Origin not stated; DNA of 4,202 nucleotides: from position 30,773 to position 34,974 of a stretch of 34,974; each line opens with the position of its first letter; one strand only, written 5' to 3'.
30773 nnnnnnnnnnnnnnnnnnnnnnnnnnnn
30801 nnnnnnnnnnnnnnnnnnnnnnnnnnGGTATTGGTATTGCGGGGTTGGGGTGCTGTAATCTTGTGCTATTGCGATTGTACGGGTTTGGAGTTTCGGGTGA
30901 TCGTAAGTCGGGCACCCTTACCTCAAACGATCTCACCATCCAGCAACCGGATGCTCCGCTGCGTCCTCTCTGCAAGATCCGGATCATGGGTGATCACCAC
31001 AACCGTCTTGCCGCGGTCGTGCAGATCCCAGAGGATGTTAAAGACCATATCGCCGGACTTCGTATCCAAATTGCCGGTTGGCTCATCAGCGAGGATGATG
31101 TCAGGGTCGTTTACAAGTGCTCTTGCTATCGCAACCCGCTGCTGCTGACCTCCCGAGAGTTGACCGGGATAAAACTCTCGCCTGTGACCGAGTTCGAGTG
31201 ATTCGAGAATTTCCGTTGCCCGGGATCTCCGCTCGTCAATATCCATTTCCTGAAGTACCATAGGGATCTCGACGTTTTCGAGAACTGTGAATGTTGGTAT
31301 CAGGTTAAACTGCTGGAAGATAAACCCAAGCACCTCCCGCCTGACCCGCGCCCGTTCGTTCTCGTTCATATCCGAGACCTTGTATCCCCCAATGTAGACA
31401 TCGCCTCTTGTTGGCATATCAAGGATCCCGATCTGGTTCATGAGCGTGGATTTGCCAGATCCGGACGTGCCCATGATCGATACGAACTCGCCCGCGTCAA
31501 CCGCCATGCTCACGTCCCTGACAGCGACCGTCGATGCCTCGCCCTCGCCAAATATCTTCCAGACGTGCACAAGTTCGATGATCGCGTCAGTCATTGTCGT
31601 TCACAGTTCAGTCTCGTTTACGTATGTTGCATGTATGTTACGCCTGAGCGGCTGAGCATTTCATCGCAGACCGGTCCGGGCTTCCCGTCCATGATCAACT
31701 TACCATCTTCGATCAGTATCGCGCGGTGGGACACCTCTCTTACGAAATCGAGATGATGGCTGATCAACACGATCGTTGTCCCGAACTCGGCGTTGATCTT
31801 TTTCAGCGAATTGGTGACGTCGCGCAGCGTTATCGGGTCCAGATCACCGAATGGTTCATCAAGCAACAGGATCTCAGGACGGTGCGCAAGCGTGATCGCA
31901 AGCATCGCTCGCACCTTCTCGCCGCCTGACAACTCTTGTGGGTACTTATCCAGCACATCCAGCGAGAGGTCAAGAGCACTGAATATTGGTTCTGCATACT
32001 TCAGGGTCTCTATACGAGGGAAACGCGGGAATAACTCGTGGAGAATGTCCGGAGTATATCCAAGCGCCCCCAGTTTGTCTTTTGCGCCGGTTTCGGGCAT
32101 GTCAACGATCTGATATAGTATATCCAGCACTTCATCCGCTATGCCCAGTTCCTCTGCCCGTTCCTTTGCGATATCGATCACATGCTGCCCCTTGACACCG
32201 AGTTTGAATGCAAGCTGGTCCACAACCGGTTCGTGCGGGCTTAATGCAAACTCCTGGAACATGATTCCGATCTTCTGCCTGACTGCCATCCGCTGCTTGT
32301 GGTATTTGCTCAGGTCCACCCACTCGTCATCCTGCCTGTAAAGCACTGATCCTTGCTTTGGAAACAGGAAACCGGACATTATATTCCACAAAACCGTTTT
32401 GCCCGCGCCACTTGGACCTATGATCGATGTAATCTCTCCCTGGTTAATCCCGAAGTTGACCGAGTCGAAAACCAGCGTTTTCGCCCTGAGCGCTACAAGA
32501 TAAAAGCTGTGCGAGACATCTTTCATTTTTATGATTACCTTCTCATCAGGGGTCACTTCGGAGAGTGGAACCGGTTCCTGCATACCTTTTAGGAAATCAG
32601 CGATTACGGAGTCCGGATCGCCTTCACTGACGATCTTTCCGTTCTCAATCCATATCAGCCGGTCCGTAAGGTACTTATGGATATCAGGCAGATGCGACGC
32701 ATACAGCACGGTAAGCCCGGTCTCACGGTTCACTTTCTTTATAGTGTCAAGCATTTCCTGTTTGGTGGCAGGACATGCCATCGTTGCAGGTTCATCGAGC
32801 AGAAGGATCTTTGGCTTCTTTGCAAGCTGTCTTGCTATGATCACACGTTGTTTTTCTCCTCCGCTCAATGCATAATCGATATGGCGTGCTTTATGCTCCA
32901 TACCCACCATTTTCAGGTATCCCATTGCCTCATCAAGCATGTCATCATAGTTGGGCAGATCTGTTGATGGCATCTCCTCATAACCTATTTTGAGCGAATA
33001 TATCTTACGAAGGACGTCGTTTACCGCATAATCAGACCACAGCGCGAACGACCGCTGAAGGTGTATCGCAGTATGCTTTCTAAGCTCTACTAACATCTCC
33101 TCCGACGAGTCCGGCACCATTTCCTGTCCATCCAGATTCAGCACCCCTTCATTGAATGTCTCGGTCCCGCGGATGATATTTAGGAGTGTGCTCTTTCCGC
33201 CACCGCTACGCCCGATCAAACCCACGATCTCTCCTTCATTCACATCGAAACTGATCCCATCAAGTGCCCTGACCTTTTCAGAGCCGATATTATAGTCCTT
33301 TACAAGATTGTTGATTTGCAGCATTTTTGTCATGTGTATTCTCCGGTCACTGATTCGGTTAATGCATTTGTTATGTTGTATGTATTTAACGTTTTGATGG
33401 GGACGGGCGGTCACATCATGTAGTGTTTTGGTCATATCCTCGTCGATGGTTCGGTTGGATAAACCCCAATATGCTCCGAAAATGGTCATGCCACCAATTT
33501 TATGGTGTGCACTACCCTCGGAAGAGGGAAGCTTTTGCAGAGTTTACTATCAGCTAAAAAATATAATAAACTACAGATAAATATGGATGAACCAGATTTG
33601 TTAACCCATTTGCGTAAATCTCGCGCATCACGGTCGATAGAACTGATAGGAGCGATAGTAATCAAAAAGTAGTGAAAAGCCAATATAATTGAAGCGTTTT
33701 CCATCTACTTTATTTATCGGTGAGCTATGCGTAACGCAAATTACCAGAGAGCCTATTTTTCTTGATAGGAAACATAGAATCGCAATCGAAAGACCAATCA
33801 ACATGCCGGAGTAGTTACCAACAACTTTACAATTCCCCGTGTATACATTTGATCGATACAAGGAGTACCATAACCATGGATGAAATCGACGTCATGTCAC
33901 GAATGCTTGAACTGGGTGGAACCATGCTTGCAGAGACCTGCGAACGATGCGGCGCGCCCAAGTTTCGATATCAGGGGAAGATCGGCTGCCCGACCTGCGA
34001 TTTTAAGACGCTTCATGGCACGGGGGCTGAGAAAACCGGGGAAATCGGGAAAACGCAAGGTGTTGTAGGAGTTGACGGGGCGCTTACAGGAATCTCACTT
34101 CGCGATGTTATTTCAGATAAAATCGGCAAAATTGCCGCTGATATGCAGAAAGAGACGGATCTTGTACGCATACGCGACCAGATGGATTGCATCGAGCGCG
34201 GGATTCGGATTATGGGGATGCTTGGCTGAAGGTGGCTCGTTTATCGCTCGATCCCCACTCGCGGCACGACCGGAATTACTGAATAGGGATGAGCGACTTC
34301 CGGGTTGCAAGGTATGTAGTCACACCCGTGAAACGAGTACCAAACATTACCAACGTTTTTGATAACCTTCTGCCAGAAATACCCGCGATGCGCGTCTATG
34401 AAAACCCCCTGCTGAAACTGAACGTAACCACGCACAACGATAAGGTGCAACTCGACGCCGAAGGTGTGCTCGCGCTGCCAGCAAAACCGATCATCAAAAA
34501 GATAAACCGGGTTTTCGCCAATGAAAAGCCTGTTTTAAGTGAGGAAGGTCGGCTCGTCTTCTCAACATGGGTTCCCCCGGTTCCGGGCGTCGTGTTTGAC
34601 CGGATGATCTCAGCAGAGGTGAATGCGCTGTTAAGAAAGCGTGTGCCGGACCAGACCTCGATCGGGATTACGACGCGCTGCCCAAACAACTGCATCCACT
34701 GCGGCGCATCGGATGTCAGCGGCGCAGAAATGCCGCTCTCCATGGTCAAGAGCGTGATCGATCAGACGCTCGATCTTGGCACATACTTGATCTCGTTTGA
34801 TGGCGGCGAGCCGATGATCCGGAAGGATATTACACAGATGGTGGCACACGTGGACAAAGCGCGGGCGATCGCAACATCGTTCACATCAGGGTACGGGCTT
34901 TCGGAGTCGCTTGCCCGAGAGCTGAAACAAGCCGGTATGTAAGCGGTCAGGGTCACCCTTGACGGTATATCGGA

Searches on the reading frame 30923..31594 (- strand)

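Call 9: search_protein_families(library=pfam, proteins=[window:30923-31594:-])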
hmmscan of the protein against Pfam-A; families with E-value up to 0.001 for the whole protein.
window:30923-31594:- (223 aa): 5 families
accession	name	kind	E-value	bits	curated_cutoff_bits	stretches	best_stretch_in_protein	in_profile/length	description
PF00005.33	ABC_tran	-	6.3e-34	118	25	1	26-173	2-136/137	ABC transporter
PF02463.25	SMC_N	-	5.7e-06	26.3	40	1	36-217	25-211/220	RecF/RecN/SMC N terminal domain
PF13304.12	AAA_21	-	0.00017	22.2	27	0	118-207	212-302/304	AAA domain, putative AbiEii toxin, Type IV TA system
PF13555.12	AAA_29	-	0.00055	20.1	27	0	29-55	16-42/61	P-loop containing region of AAA domain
PF00503.26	G-alpha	-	0.00093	18.9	48.8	0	40-131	26-100/333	G-protein alpha subunit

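Call 57: search_protein_families(library=ncbifam, proteins=[window:30923-31594:-], max_evalue=1e-10)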
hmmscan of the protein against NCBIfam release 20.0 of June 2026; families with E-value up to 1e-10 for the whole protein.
window:30923-31594:- (223 aa): 172 families (the best 25 are shown)
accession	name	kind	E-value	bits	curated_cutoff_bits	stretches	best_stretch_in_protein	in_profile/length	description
NF007826.0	PRK10535.1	equivalog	3e-74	250.5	966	1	4-223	3-222/648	macrolide ABC transporter ATP-binding protein/permease MacB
TIGR02211.1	LolD_lipo_ex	equivalog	3.5e-70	236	307.75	1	6-222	2-219/221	lipoprotein-releasing ABC transporter ATP-binding protein LolD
NF038007.1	ABC_ATP_DarD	equivalog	7.2e-66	221.8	375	1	6-221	2-217/218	darobactin export ABC transporter ATP-binding protein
NF007879.0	PRK10584.1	equivalog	2.6e-64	217.1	336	1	2-222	3-224/228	putative ABC transporter ATP-binding protein YbbA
NF008639.0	PRK11629.1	equivalog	2.2e-63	213.8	360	1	6-222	7-224/234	lipoprotein-releasing ABC transporter ATP-binding protein LolD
TIGR03608.1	L_ocin_972_ABC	subfamily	3.4e-63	212.8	254.85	1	11-217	4-206/206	putative bacteriocin export ABC transporter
TIGR02673.1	FtsE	equivalog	6.2e-62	209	264.85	1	5-219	1-212/214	cell division ATP-binding protein FtsE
TIGR02982.1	heterocyst_DevA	subfamily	9.4e-58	195.4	295.8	1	6-222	2-219/220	ABC exporter ATP-binding subunit, DevA family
TIGR01186.1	proV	subfamily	7.5e-55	186.5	326.6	1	21-223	5-209/363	betaine/proline/choline family ABC transporter ATP-binding protein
NF040933.2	ABC_arch_GlcV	equivalog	2.8e-51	174.5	450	1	6-206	3-203/357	glucose ABC transporter ATP-binding protein GlcV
NF007027.0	PRK09493.1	equivalog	3.4e-49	167.4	379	1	6-215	2-206/240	glutamine ABC transporter ATP-binding protein GlnQ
TIGR02315.1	ABC_phnC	equivalog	1.3e-48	165.5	266.1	1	6-223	2-225/243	phosphonate ABC transporter ATP-binding protein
TIGR02314.1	ABC_MetN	equivalog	8.5e-48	163.1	499.7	1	5-218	1-214/343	methionine ABC transporter ATP-binding protein MetN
NF008338.0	PRK11124.1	equivalog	3.3e-46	157.7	369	1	22-222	15-219/242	arginine ABC transporter ATP-binding protein ArtP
TIGR03265.1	PhnT2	equivalog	1.6e-45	155.9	457.7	1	11-208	10-198/353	putative 2-aminoethylphosphonate ABC transporter ATP-binding protein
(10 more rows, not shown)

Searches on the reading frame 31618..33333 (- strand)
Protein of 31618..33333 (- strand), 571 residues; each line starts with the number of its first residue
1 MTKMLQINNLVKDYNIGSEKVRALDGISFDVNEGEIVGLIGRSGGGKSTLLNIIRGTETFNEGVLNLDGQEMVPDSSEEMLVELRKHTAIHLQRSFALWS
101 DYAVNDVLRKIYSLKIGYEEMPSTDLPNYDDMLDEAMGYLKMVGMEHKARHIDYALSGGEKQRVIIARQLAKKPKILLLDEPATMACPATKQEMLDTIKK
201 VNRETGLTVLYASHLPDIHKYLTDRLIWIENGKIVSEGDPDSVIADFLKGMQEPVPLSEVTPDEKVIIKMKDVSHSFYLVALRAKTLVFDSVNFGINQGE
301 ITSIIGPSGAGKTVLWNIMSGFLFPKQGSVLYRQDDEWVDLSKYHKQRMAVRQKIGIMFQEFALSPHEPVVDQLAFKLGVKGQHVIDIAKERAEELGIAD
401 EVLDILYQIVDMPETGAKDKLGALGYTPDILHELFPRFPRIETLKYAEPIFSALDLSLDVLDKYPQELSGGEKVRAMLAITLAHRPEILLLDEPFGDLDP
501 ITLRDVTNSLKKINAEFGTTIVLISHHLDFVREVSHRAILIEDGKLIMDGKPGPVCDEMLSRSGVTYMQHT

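Call 9: search_protein_families(library=pfam, proteins=[window:31618-33333:-])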
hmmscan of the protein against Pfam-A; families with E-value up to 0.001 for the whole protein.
window:31618-33333:- (571 aa): 8 families
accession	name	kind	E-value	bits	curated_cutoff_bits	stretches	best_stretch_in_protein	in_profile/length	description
PF00005.33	ABC_tran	-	6.7e-57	192.4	25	2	24-183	1-136/137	ABC transporter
PF13304.12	AAA_21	-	5.2e-07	30.5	27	0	36-55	1-20/304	AAA domain, putative AbiEii toxin, Type IV TA system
PF03193.22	RsgA_GTPase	-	1.2e-06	28.9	30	0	24-59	97-131/174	RsgA GTPase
PF13555.12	AAA_29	-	1.5e-06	28.3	27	0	27-51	15-39/61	P-loop containing region of AAA domain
PF02463.25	SMC_N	-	4.8e-06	26.6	40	1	299-533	24-204/220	RecF/RecN/SMC N terminal domain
PF13401.12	AAA_22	-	0.0002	22.1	27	0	299-317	5-23/130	AAA domain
PF13476.12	AAA_23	-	0.00022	22.3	27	0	292-324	15-44/201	AAA domain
PF13481.12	AAA_25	-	0.00079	19.5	27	0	296-315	30-49/195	AAA domain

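Call 49: search_protein_families(library=pfam, proteins=[L024:7241-7564:-], max_evalue=1)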
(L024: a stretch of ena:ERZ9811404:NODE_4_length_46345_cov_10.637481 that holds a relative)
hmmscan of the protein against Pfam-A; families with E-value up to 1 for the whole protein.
L024:7241-7564:- (107 aa): 2 families
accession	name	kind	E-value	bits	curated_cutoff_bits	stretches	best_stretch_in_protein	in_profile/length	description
PF05103.18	DivIVA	-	0.12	12.8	28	1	77-96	12-31/131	DivIVA protein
PF05598.16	DUF772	-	0.15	12.5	23.1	1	31-58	1-29/74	Transposase domain (DUF772)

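Call 57: search_protein_families(library=ncbifam, proteins=[window:31618-33333:-], max_evalue=1e-10)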
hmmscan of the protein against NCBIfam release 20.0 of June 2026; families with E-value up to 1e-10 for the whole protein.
window:31618-33333:- (571 aa): 187 families (the best 25 are shown)
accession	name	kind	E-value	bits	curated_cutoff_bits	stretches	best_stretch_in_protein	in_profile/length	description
TIGR03269.1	met_CoM_red_A2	equivalog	1.5e-105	353.8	517.1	2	76-379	99-391/530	methyl coenzyme M reductase system, component A2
TIGR02315.1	ABC_phnC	equivalog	1.5e-80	270.2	266.1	3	4-247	1-237/243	phosphonate ABC transporter ATP-binding protein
TIGR04521.1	ECF_ATPase_2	equivalog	2.4e-75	253.2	330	3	6-249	2-240/279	energy-coupling factor transporter ATPase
TIGR02673.1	FtsE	equivalog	6e-73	245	264.85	3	4-233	1-214/214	cell division ATP-binding protein FtsE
TIGR03005.1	ectoine_ehuA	equivalog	2.3e-71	240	345.4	2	19-244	11-235/252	ectoine/hydroxyectoine ABC transporter ATP-binding protein EhuA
TIGR01186.1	proV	subfamily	1.4e-70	238.2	326.6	3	22-265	7-242/363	betaine/proline/choline family ABC transporter ATP-binding protein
TIGR02314.1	ABC_MetN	equivalog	3.4e-70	236.8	499.7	2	4-243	1-228/343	methionine ABC transporter ATP-binding protein MetN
NF007027.0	PRK09493.1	equivalog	1.6e-69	233.9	379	2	5-245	2-225/240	glutamine ABC transporter ATP-binding protein GlnQ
TIGR04520.1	ECF_ATPase_1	equivalog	5.2e-69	232.7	315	2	6-246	2-226/269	energy-coupling factor transporter ATPase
NF040933.2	ABC_arch_GlcV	equivalog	1.6e-68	231.2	450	3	5-243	3-229/357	glucose ABC transporter ATP-binding protein GlcV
TIGR02982.1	heterocyst_DevA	subfamily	1.6e-66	224.1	295.8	3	5-234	2-219/220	ABC exporter ATP-binding subunit, DevA family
NF043075.1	MMSYN1_0197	equivalog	2.4e-65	220.7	550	3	4-243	2-220/341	spermidine/putrescine ABC transporter ATP-binding protein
TIGR02211.1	LolD_lipo_ex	equivalog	9.9e-65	218.1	307.75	2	4-235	1-220/221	lipoprotein-releasing ABC transporter ATP-binding protein LolD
TIGR02142.1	modC_ABC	equivalog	8e-64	216.1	285.05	2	27-260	16-236/353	molybdenum ABC transporter ATP-binding protein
NF008105.0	PRK10851.1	equivalog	3.6e-63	213.4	502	3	7-244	5-225/362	sulfate/thiosulfate ABC transporter ATP-binding protein CysA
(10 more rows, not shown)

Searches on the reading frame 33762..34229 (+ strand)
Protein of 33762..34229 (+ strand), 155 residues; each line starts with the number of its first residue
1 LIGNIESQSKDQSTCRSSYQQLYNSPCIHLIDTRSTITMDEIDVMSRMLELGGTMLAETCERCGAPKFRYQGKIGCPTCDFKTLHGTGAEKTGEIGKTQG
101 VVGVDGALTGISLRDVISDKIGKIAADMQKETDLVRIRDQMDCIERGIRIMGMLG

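Call 9: search_protein_families(library=pfam, proteins=[window:33762-34229:+])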
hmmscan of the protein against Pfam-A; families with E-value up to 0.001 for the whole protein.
window:33762-34229:+ (155 aa): 1 family
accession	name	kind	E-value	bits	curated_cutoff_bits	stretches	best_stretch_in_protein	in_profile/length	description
PF06677.18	Auto_anti-p27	-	2.1e-12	47.3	24.1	1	45-80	3-40/40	Sjogren's syndrome/scleroderma autoantigen 1 (Autoantigen p27)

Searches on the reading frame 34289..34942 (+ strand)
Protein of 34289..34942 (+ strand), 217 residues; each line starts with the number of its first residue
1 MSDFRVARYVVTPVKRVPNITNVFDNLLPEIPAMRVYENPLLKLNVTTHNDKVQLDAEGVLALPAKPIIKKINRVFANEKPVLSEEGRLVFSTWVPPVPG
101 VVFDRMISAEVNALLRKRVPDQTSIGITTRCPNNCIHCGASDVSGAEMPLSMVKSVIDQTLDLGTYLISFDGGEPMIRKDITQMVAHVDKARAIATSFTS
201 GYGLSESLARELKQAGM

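Call 9: search_protein_families(library=pfam, proteins=[window:34289-34942:+])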
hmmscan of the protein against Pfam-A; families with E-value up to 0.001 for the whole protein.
window:34289-34942:+ (217 aa): 1 family
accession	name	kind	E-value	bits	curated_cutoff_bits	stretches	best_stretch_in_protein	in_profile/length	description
PF04055.27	Radical_SAM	-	1.4e-08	35.5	29.5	1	127-216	3-101/166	Radical SAM superfamily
